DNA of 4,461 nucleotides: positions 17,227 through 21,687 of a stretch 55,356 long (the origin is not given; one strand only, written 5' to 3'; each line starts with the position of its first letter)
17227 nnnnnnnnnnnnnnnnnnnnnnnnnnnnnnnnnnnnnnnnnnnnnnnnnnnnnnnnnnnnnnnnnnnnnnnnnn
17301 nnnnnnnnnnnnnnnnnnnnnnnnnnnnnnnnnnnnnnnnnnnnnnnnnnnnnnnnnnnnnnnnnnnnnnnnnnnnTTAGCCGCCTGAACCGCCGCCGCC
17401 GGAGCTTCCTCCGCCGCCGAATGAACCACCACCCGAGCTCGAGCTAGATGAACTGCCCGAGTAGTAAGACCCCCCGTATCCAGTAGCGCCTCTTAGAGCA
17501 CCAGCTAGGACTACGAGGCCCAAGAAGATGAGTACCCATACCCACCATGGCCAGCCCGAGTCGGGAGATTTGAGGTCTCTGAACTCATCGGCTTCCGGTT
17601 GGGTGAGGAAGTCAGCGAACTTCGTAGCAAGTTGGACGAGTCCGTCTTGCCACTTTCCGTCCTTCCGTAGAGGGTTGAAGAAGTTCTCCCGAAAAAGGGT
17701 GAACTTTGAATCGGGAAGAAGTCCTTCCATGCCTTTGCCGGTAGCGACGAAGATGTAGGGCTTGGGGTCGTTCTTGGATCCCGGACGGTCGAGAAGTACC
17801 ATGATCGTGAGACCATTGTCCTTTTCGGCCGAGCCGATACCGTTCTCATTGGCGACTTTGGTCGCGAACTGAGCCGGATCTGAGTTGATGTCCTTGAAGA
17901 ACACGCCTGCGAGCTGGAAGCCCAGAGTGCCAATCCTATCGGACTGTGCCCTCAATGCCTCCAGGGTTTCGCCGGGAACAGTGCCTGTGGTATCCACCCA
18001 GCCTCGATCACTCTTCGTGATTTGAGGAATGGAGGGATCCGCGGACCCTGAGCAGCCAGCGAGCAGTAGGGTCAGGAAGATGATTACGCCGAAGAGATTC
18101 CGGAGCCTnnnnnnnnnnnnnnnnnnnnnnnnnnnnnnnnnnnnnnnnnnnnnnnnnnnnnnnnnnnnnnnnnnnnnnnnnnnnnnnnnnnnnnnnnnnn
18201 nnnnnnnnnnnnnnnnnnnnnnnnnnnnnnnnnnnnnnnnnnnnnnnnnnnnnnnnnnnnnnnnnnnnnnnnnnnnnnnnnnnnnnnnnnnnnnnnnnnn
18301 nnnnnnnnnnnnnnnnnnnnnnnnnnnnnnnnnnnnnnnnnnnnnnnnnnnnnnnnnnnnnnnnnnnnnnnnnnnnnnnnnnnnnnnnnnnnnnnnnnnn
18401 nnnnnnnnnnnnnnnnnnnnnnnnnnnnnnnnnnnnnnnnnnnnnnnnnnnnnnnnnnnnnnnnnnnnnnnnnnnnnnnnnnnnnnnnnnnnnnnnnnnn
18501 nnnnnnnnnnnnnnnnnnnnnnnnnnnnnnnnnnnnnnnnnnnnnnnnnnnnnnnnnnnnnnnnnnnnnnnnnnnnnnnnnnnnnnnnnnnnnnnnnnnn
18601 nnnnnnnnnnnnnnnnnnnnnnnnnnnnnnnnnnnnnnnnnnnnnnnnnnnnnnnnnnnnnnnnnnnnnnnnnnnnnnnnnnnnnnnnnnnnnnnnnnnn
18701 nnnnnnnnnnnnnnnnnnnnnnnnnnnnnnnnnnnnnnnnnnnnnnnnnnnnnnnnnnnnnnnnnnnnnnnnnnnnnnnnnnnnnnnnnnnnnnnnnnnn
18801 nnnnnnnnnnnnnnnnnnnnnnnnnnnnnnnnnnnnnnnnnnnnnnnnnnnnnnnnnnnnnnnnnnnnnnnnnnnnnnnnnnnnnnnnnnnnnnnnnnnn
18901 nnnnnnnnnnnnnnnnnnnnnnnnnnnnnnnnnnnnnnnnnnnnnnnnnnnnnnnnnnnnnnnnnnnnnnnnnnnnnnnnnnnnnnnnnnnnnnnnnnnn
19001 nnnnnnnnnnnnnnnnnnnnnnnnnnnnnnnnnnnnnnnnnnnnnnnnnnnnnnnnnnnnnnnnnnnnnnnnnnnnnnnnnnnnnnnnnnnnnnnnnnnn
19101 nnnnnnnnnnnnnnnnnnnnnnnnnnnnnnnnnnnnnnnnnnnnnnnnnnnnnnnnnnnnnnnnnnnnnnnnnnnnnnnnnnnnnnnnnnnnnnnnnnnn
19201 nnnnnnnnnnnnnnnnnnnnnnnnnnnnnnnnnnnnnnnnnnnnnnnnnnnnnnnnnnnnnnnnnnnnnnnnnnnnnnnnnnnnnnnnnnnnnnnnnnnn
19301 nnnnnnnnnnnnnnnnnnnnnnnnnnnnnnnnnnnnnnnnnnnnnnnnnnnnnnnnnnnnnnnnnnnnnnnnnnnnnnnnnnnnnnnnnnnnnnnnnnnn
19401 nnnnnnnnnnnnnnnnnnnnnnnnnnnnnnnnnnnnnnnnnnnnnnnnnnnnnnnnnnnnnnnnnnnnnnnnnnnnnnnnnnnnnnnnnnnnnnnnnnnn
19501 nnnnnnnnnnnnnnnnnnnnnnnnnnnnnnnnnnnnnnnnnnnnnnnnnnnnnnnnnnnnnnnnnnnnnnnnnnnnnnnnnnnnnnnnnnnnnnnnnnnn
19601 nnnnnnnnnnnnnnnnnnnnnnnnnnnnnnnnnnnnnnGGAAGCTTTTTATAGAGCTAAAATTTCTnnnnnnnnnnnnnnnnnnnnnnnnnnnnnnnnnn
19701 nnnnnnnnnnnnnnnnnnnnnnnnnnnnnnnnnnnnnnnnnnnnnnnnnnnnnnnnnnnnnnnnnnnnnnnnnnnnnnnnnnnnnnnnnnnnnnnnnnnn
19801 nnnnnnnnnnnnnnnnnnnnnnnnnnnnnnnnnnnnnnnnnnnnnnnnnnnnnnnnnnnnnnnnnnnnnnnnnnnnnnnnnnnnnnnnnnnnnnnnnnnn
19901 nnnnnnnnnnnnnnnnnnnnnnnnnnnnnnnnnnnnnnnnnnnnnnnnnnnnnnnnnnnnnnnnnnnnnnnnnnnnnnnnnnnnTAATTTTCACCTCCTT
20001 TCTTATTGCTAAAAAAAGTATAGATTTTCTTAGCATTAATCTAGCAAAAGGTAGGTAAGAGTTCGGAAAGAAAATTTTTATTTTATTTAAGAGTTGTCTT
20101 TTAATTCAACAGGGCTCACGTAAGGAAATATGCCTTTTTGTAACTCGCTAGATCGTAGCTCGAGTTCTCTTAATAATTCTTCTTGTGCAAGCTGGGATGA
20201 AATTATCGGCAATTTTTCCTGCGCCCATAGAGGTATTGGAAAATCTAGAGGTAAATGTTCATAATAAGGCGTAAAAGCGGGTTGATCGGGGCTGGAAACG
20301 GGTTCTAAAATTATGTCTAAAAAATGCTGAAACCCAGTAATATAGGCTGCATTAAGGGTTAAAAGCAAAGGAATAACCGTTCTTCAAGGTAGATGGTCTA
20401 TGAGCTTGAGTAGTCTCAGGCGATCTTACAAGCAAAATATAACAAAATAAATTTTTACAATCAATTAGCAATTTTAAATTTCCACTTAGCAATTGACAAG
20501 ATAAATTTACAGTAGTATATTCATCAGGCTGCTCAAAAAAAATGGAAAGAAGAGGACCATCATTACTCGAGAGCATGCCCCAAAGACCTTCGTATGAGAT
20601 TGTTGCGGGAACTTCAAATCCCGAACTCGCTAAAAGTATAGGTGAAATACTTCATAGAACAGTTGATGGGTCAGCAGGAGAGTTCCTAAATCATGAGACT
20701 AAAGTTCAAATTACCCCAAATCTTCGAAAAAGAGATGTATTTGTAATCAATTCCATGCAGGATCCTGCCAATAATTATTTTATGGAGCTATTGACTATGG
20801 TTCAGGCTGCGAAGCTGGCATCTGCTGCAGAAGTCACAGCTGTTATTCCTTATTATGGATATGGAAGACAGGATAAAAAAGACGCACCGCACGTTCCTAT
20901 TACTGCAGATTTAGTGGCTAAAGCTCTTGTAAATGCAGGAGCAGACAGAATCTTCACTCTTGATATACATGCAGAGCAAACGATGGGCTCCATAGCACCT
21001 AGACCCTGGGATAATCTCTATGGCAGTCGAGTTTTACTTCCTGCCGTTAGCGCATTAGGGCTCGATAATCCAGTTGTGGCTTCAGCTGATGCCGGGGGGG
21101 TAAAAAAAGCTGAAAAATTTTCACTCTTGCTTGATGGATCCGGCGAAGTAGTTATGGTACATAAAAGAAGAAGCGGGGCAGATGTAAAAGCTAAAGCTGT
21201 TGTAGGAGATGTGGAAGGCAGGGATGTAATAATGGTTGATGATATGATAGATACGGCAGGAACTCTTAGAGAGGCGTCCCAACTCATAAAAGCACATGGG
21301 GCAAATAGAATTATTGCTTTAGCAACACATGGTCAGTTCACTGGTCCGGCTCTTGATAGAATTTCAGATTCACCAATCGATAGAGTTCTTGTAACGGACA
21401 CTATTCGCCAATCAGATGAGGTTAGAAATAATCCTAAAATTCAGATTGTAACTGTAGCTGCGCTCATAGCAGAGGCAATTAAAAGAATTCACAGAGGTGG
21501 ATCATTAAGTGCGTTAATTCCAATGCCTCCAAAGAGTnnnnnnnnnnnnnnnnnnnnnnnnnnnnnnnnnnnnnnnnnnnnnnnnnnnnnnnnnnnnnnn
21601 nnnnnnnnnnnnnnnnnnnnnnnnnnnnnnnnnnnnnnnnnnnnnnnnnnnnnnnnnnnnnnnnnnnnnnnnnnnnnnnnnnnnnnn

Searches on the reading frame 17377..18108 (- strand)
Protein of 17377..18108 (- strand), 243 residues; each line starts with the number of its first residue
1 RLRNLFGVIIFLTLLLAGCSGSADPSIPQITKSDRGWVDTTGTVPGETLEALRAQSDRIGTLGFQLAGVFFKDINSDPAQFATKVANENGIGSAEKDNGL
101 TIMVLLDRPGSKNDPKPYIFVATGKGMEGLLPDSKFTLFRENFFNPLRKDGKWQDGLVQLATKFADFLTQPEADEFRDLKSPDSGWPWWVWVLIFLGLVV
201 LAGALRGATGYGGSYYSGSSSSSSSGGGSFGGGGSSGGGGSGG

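Call 87: search_protein_families(library=pfam, proteins=[window:17377-18108:-], max_evalue=0.001)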
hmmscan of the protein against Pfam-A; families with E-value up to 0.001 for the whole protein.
window:17377-18108:- (243 aa): 1 family
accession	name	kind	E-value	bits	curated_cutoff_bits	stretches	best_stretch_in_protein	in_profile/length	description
PF04536.20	TPM_phosphatase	-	6.6e-13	49.2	22.1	1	39-165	3-123/125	TPM domain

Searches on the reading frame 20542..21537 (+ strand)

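Call 87: search_protein_families(library=pfam, proteins=[window:20542-21537:+], max_evalue=0.001)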
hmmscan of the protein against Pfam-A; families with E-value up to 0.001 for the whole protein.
window:20542-21537:+ (332 aa): 3 families
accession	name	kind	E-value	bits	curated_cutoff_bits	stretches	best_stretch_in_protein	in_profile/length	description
PF13793.12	Pribosyltran_N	-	9.5e-37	125.9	25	1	19-133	2-117/117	N-terminal domain of ribose phosphate pyrophosphokinase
PF14572.12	Pribosyl_synth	-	1.2e-29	104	27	1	219-325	76-182/184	Phosphoribosyl synthetase-associated domain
PF00156.33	Pribosyltran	-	2.8e-11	43.4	26.3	1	175-270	29-131/158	Phosphoribosyl transferase domain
